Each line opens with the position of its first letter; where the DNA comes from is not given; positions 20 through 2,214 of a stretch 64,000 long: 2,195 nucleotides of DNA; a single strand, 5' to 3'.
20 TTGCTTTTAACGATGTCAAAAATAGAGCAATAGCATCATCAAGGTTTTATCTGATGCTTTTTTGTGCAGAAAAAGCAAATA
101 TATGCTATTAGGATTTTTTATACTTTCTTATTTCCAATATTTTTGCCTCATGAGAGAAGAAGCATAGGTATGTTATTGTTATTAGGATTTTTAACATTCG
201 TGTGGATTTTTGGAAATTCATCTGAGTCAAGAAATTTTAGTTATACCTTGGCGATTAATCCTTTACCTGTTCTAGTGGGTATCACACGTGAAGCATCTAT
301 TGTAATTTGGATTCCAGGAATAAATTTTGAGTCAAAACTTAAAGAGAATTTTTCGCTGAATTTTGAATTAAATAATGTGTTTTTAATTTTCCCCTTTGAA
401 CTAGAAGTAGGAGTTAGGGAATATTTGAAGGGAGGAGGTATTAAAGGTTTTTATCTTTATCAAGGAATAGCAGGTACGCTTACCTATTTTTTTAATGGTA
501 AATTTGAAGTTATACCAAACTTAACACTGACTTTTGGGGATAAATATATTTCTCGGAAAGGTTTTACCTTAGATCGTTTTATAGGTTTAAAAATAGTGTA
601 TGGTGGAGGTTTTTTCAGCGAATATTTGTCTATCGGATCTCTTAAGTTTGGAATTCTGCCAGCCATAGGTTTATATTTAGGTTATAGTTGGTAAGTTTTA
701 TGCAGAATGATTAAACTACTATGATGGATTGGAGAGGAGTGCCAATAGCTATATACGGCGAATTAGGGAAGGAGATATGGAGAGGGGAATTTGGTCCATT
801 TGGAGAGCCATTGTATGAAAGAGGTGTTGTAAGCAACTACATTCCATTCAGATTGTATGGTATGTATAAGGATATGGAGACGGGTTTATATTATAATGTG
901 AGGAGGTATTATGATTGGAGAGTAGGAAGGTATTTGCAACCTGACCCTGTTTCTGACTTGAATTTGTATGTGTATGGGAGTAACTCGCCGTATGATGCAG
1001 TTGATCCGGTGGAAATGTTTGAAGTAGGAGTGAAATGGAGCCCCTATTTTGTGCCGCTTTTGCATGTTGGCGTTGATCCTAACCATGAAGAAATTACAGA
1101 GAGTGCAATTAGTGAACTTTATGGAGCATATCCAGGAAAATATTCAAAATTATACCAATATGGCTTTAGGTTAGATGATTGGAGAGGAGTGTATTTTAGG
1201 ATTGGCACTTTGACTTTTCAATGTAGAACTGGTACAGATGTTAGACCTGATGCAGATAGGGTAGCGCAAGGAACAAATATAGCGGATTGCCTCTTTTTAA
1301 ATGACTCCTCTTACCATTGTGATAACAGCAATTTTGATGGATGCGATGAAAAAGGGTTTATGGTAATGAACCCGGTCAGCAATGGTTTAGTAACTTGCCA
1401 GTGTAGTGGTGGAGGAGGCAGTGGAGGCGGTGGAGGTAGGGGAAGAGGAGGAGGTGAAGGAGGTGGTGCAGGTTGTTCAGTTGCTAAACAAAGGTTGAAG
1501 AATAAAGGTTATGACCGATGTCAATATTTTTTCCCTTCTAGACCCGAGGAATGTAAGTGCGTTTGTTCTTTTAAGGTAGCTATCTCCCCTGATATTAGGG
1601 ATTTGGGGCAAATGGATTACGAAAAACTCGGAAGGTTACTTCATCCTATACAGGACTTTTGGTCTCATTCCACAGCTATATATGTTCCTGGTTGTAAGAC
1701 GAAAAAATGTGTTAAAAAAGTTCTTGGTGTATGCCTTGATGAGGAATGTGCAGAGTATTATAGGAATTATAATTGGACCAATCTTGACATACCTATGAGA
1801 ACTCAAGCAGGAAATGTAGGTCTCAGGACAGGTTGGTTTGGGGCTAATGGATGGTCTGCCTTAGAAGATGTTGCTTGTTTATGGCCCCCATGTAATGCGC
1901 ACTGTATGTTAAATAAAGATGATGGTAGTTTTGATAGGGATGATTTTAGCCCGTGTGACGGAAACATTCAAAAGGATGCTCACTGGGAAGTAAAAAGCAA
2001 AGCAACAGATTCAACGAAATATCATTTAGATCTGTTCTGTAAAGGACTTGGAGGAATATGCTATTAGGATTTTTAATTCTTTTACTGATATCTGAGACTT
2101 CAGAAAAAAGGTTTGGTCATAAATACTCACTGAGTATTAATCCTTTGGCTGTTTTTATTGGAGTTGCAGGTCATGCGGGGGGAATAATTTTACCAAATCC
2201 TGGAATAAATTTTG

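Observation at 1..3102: Polymorphic-toxin array at the window edge: toxin 3' end, orphan Rhs-core/toxin cassette and three paralogous small genes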

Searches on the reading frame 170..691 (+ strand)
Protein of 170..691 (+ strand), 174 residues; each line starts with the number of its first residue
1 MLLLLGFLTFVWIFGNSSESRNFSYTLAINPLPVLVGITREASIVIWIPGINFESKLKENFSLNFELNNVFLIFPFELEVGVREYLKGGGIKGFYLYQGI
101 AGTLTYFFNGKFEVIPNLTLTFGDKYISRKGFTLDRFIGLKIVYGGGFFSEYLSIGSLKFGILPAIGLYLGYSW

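Call 3: search_protein_families(library=pfam, proteins=[window:170-691:+], max_evalue=1)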
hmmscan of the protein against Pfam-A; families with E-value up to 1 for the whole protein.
window:170-691:+ (174 aa): 0 families

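Call 4: search_protein_families(library=ncbifam, proteins=[window:170-691:+], max_evalue=1)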
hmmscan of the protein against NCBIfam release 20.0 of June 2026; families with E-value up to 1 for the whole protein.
window:170-691:+ (174 aa): 1 family
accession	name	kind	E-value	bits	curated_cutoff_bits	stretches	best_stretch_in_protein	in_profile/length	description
NF047981.1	RC1041_fam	subfamily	0.17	11.6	90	1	2-25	30-53/57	RC1041 family protein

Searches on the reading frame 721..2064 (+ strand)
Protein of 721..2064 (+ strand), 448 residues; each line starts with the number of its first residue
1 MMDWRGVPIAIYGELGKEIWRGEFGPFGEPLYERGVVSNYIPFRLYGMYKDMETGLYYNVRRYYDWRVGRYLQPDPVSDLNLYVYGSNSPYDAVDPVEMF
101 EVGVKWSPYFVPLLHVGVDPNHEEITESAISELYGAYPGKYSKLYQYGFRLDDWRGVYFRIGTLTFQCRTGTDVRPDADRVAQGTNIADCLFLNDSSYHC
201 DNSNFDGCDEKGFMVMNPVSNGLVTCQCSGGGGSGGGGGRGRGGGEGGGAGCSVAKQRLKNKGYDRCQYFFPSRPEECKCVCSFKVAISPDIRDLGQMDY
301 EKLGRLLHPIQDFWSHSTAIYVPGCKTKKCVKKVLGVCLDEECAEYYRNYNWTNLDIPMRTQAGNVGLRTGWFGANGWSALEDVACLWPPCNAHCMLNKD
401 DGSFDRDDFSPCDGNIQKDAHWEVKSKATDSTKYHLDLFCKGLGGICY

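Call 3: search_protein_families(library=pfam, proteins=[window:721-2064:+], max_evalue=1)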
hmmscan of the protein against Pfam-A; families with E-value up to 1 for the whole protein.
window:721-2064:+ (448 aa): 2 families
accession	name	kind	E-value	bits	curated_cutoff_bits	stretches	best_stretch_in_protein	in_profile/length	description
PF25107.1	VWA7_N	-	0.0011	18.8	27.5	1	301-320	81-100/230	VWA7 N-terminal domain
PF17780.6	OCRE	-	0.23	11.9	24.7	1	47-76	12-43/52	OCRE domain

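Call 4: search_protein_families(library=ncbifam, proteins=[window:721-2064:+], max_evalue=1)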
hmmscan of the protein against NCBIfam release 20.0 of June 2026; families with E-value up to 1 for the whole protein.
window:721-2064:+ (448 aa): 2 families
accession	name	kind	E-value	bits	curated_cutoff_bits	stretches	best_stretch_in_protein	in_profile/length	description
TIGR03696.1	Rhs_assc_core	domain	3.4e-14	53.1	32.5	1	26-96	3-73/76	RHS repeat-associated core domain-containing protein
NF041261.1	RHS_core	equivalog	7e-14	50.6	2000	1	3-97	1163-1259/1261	RHS element core protein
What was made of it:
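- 721..1017 (+): Orphan cassette, 5' part: the terminal piece of the Rhs core (aa 1-99). It ends in DPVEM, where the family has a near-invariant DPxGM. TIGR03696 at aa 26-96, 53.1 bits against a cutoff of 32.5 (call 4).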

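Call 5: find_encoding_contigs(protein=window:721-2064:+, flank=10000, max_places=10)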
Protein window:721-2064:+ (448 aa): no gene with exactly this product is on record in the collection.

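Call 6: find_homologous_proteins(query=window:721-2064:+)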
Query window:721-2064:+ (448 aa): 35 proteins with E <= 0.001 among 8000 candidates.
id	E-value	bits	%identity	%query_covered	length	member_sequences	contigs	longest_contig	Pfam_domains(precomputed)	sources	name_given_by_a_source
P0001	1.3e-288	976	100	90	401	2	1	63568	-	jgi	jgi:hypothetical protein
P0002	3.8e-188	645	71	86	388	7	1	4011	-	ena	-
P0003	5.0e-188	645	63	100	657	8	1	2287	PF25023.2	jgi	jgi:RHS repeat-associated protein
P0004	7.8e-163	561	58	96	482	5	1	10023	-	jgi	-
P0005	1.8e-159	550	59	90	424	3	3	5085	-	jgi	jgi:hypothetical protein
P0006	5.7e-149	516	49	100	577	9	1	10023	PF25023.2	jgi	-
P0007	1.0e-146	508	60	51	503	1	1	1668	PF25023.2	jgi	jgi:RHS repeat-associated protein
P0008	2.8e-130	454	66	50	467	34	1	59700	PF25023.2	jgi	-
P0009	2.1e-118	415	50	100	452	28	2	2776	PF25023.2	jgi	jgi:RHS repeat-associated protein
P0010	2.5e-117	411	49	100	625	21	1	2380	PF25023.2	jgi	jgi:RHS repeat-associated protein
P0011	9.0e-116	406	48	100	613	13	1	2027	PF25023.2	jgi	jgi:RHS repeat-associated protein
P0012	8.0e-115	403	49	100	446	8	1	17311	PF25023.2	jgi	-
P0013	1.2e-113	399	47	100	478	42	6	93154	PF25023.2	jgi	-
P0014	8.0e-113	396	47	98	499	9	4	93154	-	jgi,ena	-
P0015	1.6e-111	392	47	100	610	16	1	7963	PF25023.2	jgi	jgi:RHS repeat-associated protein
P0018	3.2e-106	375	45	100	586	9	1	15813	PF25023.2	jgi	jgi:RHS repeat-associated protein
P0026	3.7e-91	325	58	51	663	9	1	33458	PF25023.2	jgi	-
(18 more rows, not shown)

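Call 7: find_encoding_contigs(protein=P0001, flank=10000, max_places=6)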
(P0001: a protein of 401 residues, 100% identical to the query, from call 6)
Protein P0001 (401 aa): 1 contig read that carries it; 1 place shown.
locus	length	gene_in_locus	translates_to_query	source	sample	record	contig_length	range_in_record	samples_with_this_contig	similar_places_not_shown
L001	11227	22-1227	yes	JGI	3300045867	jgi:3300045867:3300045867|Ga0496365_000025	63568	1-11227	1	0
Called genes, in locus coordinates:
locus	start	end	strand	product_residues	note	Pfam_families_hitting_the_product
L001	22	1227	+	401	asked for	-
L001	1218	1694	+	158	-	-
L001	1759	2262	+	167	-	-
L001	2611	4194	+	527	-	PF01565:FAD_binding_4, PF02913:FAD-oxidase_C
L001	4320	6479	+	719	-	PF14559:TPR_19 (faint), PF07719:TPR_2 (faint), PF13176:TPR_7 (faint), PF13181:TPR_8 (faint), PF13428:TPR_14 (faint)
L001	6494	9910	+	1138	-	PF13174:TPR_6 (faint), PF13428:TPR_14 (faint), PF13432:TPR_16 (faint), PF13525:YfiO (faint), PF14559:TPR_19 (faint), PF24575:TPR_Slam (faint), PF13176:TPR_7 (faint), PF13424:TPR_12 (weak), +7 more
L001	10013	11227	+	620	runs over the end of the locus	PF01464:SLT, PF01476:LysM, PF23446:LysM1_NFP_LYK (faint), PF23473:LysM3_LYK4_5 (faint), PF01476:LysM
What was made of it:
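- On Rhs / YD-repeat toxin: They were also absent from the precomputed hits for the first 11 kb of the window contig (call 7).
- Tried and rejected: Exact look-up of the 448-aa product found nothing, because public gene calls start at Met48 (calls 5-7).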

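Call 8: find_encoding_contigs(protein=P0013, flank=10000, max_places=6)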
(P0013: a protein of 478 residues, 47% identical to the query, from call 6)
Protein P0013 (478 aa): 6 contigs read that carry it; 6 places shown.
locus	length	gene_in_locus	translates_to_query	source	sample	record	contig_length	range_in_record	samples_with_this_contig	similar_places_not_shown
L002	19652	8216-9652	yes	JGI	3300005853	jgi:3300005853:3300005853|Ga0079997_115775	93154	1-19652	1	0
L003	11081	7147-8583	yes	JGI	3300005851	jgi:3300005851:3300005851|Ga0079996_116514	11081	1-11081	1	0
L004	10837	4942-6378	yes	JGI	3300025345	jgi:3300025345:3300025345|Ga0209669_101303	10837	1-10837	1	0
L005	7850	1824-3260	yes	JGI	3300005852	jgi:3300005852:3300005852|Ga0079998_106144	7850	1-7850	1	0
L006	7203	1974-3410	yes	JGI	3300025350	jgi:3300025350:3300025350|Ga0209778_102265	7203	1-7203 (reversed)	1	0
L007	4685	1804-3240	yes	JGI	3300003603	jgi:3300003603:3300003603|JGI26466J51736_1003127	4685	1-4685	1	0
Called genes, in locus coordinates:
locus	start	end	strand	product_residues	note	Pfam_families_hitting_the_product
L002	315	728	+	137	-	-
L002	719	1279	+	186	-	-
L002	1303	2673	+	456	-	-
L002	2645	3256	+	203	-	-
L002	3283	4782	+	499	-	-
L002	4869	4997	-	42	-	-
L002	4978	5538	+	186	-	-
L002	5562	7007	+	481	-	-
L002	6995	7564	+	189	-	-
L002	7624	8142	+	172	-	-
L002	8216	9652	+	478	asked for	PF25023:TEN_YD-shell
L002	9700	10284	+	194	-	-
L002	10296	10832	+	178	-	-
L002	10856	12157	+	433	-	-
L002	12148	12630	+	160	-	-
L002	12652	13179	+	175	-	-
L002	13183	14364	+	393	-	-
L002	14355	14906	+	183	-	-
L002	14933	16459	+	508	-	PF25023:TEN_YD-shell (weak)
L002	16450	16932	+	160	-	-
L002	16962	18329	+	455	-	PF25023:TEN_YD-shell (weak)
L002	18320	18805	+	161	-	-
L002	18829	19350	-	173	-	PF02472:ExbD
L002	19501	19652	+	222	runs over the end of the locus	-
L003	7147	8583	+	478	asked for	PF25023:TEN_YD-shell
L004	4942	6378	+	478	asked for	PF25023:TEN_YD-shell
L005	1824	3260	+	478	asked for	PF25023:TEN_YD-shell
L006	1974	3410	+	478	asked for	PF25023:TEN_YD-shell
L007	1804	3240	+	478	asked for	PF25023:TEN_YD-shell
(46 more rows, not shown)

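Call 16: find_encoding_contigs(protein=P0018, flank=10000, max_places=6)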
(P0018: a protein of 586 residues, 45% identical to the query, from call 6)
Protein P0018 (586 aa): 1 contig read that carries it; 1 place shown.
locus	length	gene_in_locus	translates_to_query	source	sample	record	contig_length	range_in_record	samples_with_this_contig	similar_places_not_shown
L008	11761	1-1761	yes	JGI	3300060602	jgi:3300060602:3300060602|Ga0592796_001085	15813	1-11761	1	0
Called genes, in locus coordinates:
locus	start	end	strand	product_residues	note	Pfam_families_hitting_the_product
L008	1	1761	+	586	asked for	PF25023:TEN_YD-shell (weak)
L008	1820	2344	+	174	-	-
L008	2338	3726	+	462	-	-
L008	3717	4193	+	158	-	-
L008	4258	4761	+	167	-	-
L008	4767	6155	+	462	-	PF25023:TEN_YD-shell (weak)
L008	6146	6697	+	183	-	-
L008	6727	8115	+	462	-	PF25023:TEN_YD-shell (weak)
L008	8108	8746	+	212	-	-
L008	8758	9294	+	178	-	-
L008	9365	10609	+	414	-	PF25023:TEN_YD-shell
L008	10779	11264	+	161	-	-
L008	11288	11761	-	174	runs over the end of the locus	PF02472:ExbD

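Call 17: find_encoding_contigs(protein=P0026, flank=10000, max_places=4)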
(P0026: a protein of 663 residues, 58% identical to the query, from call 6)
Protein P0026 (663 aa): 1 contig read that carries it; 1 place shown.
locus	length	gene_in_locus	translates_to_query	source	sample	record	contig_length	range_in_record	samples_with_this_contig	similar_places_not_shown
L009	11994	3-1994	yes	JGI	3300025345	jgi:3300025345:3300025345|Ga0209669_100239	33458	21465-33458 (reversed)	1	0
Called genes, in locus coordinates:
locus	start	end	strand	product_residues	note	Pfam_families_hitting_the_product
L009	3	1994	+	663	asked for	PF25023:TEN_YD-shell (weak)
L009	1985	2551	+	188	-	-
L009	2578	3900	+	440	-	PF25023:TEN_YD-shell (weak)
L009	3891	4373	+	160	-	-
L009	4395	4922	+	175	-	-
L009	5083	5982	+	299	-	-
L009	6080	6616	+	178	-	-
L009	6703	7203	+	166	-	-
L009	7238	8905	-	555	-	PF02554:CstA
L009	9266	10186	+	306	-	-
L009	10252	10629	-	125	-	-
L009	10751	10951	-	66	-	-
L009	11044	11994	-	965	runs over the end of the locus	PF07244:POTRA (weak), PF01103:Omp85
